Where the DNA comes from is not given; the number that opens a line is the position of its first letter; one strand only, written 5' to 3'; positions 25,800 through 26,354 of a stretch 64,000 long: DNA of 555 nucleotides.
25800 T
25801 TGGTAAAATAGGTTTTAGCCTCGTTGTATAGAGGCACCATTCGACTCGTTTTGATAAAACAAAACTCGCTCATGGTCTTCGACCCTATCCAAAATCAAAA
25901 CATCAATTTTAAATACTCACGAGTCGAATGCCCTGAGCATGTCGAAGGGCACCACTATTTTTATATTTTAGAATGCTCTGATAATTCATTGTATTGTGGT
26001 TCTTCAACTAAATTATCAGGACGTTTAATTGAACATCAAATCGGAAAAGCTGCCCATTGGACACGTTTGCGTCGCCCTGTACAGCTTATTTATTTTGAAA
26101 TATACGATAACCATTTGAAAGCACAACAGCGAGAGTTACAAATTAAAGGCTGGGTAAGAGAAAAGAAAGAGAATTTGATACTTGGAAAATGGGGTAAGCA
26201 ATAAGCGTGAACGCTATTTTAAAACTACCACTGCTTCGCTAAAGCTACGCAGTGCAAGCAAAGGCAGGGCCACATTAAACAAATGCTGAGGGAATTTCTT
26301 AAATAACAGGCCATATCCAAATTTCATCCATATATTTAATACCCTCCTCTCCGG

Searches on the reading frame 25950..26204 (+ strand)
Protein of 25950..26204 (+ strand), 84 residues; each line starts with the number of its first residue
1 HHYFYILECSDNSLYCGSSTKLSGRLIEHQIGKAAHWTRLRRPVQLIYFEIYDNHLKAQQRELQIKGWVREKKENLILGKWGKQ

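Call 65: search_protein_families(library=pfam, proteins=[window:25950-26204:+], max_evalue=0.01)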
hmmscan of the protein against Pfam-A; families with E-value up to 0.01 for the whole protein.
window:25950-26204:+ (84 aa): 1 family
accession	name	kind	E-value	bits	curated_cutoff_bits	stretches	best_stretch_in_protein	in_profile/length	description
PF01541.30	GIY-YIG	-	9.7e-18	64.7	22.6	1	2-75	2-78/78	GIY-YIG catalytic domain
